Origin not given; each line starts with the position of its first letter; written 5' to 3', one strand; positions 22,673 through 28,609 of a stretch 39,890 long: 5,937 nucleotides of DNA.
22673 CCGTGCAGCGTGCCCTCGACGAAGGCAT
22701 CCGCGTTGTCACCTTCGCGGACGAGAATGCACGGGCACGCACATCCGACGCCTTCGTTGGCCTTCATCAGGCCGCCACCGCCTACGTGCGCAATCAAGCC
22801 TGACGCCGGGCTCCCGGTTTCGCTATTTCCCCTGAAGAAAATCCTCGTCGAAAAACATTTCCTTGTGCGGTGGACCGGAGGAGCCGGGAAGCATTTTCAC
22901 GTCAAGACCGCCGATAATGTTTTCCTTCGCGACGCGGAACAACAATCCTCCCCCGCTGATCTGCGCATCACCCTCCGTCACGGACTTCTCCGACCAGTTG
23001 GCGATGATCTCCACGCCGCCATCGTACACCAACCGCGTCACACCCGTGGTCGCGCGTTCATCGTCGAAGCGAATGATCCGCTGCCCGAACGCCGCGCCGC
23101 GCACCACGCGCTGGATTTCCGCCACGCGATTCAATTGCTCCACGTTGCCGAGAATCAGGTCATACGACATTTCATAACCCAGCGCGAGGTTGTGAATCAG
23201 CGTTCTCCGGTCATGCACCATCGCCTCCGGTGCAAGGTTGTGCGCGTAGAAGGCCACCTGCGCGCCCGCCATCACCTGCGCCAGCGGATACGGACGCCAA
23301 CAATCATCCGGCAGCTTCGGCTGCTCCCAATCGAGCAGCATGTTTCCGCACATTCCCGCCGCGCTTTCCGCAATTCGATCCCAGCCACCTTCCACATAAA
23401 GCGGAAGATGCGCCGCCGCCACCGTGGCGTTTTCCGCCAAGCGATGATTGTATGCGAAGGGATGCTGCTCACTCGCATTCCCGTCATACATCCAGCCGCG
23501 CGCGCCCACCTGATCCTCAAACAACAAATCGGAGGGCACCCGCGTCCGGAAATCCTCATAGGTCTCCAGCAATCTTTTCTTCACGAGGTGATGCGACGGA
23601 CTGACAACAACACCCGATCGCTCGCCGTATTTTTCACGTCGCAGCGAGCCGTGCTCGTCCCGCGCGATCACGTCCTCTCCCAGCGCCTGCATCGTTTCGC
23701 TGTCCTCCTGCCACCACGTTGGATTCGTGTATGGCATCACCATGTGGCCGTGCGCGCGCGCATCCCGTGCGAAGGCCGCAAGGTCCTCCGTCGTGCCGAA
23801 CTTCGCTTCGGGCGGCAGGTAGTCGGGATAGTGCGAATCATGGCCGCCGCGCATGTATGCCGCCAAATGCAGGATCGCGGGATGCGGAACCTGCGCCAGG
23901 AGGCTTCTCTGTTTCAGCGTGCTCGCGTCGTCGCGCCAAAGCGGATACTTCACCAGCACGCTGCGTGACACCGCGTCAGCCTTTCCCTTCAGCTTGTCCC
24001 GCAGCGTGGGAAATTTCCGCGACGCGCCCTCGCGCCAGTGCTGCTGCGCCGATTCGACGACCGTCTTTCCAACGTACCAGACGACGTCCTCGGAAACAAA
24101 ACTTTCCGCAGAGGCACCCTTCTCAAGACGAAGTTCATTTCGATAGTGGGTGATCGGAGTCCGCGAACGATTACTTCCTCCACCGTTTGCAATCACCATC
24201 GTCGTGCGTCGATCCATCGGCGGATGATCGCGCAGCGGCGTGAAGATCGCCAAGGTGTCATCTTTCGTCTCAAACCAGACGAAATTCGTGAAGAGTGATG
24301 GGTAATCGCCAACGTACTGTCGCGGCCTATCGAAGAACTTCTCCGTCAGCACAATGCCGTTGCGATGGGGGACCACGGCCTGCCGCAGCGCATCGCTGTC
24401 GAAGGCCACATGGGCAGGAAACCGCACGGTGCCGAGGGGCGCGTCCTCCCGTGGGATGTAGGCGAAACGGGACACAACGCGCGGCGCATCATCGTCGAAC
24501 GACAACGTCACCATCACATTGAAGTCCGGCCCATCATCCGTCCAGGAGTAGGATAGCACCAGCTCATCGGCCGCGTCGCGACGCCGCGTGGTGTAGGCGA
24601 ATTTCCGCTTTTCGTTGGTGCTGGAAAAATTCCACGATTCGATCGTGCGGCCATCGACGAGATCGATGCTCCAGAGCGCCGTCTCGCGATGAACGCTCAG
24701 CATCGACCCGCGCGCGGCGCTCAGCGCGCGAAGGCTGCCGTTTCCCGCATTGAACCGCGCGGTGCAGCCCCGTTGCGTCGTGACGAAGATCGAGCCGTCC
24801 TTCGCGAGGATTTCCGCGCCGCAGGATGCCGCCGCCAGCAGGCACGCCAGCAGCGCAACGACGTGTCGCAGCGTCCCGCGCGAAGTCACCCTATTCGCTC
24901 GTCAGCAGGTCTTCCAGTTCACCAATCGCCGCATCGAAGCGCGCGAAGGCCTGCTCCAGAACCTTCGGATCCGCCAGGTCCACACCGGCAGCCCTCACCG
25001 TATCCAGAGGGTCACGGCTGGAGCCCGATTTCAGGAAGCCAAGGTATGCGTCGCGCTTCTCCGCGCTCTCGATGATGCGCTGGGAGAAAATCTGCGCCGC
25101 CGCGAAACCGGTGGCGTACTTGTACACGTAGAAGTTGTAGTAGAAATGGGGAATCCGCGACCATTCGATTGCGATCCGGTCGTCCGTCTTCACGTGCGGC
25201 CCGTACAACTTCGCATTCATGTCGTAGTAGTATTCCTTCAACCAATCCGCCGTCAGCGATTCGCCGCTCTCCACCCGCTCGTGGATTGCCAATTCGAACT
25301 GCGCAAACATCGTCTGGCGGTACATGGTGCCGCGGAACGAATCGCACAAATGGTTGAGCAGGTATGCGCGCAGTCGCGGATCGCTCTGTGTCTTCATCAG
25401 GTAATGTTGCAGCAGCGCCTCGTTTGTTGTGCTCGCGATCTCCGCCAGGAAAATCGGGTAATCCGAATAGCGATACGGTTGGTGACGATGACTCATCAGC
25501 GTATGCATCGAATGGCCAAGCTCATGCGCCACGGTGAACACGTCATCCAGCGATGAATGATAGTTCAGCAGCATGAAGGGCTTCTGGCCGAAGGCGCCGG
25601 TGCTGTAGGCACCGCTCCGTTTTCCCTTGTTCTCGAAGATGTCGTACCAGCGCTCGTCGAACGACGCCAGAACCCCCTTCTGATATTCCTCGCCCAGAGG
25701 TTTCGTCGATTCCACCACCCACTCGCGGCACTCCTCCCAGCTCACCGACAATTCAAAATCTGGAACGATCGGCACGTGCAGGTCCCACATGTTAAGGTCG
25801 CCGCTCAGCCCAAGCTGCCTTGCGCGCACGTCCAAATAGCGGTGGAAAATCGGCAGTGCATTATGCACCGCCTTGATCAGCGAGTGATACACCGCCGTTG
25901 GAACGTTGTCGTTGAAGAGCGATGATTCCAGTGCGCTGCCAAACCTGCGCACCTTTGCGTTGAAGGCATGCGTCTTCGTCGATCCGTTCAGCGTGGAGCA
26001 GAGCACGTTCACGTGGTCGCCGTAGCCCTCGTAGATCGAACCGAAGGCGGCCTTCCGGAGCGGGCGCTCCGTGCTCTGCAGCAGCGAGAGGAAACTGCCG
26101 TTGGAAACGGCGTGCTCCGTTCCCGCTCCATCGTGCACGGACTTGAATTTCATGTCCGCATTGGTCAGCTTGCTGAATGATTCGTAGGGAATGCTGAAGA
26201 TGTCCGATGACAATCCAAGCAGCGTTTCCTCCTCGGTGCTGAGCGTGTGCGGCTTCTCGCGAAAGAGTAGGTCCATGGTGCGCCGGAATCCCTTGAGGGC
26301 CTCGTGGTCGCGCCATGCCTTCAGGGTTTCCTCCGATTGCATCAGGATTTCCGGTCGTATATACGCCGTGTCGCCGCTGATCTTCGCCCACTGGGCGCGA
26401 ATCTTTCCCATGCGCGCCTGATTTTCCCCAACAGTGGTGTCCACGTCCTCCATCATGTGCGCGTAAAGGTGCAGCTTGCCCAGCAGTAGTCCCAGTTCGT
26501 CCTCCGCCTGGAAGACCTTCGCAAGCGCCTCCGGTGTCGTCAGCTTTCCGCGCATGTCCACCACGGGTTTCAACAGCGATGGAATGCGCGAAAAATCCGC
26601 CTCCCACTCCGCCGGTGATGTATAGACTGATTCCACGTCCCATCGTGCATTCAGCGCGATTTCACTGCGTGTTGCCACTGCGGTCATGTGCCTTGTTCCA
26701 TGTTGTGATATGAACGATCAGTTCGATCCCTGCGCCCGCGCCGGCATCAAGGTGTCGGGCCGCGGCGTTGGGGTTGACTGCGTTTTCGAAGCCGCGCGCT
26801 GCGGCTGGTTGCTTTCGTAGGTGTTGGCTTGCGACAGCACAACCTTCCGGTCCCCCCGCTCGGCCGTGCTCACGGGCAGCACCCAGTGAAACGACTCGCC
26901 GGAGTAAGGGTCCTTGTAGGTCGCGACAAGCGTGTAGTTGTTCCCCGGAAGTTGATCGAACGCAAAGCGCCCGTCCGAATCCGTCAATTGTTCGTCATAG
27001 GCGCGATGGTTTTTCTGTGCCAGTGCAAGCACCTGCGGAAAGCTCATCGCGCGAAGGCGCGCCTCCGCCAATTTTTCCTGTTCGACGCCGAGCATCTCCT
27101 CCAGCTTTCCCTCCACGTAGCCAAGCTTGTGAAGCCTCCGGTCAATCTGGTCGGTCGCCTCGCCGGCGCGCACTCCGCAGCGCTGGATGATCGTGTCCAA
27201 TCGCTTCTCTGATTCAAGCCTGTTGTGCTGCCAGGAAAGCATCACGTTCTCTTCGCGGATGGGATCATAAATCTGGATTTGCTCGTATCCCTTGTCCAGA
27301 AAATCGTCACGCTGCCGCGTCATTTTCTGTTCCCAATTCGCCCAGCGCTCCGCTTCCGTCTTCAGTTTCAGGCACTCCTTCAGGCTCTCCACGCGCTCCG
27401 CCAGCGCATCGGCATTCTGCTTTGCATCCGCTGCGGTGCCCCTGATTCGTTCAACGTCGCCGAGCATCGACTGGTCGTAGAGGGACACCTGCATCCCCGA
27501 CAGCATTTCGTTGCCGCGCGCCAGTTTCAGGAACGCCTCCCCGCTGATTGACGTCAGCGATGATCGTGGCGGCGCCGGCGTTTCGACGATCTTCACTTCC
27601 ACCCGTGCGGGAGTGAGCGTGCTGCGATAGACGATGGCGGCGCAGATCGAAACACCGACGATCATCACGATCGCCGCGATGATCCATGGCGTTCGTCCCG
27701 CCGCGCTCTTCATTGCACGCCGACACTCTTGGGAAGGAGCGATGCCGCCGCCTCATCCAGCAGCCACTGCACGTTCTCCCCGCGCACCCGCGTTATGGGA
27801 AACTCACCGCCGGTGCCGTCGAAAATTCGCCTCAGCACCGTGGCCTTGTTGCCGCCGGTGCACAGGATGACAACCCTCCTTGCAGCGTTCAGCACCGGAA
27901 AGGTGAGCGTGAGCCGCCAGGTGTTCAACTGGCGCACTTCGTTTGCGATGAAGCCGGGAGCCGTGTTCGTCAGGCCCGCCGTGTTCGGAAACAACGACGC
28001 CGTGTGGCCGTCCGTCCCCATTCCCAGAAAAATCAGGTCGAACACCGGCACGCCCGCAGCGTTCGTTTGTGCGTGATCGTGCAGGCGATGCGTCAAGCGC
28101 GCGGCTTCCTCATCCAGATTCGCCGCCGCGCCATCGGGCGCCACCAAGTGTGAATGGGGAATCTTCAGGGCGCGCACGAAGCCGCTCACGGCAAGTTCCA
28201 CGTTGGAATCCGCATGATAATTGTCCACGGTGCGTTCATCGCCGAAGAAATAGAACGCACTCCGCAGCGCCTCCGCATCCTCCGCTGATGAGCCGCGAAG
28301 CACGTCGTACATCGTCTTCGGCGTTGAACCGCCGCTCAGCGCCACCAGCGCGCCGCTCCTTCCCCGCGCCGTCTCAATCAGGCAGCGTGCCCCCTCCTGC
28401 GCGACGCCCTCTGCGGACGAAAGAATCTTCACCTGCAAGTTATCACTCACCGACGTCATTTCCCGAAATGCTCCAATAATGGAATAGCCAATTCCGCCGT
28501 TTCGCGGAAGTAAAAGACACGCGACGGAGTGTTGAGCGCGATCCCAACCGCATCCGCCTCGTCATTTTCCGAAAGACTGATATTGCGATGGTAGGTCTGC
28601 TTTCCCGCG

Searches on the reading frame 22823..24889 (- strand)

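Call 22: search_protein_families(library=pfam, proteins=[window:22823-24889:-], max_evalue=0.001)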
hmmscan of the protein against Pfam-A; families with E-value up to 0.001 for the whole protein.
window:22823-24889:- (688 aa): 2 families
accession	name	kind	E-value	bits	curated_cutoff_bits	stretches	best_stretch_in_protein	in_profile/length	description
PF19773.5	DUF6259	-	5.7e-10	39.2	28.7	1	329-477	69-218/300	Domain of unknown function (DUF6259)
PF18952.6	DUF5696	-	1e-06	28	25.6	0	340-402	286-348/612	Family of unknown function (DUF5696)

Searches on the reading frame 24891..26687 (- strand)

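Call 22: search_protein_families(library=pfam, proteins=[window:24891-26687:-], max_evalue=0.001)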
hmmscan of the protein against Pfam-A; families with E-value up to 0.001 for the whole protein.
window:24891-26687:- (598 aa): 2 families
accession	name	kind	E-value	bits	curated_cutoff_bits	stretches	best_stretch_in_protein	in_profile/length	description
PF01432.26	Peptidase_M3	-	1.2e-74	252.8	27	1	202-582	2-456/457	Peptidase family M3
PF08439.15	Peptidase_M3_N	-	1.5e-17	64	25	1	113-181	1-70/70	Oligopeptidase F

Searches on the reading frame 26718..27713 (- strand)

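Call 23: search_protein_families(library=pfam, proteins=[window:26718-27713:-], max_evalue=0.001)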
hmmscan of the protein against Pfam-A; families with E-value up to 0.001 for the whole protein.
window:26718-27713:- (331 aa): 2 families
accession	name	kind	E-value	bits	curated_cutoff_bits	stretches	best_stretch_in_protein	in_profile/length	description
PF23193.1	NOMO_3rd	-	5.2e-07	30.2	27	1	226-273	46-93/120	NOMO third transthyretin-like domain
PF13620.12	CarboxypepD_reg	-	0.00055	20.7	32.3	0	240-268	30-58/82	Carboxypeptidase regulatory-like domain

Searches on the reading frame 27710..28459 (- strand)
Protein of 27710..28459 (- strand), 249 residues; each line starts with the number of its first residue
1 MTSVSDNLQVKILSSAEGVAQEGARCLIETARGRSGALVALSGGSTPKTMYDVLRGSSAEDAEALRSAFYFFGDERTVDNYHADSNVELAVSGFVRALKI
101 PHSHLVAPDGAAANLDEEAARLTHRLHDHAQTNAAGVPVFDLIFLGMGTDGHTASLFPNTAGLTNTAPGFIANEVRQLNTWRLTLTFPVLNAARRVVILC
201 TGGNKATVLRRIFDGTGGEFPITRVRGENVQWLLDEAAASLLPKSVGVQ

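Call 23: search_protein_families(library=pfam, proteins=[window:27710-28459:-], max_evalue=0.001)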
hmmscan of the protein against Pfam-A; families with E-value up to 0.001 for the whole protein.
window:27710-28459:- (249 aa): 1 family
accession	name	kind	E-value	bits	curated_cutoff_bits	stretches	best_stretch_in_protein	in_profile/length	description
PF01182.26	Glucosamine_iso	-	3.9e-51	174.5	27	1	16-230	7-223/225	Glucosamine-6-phosphate isomerases/6-phosphogluconolactonase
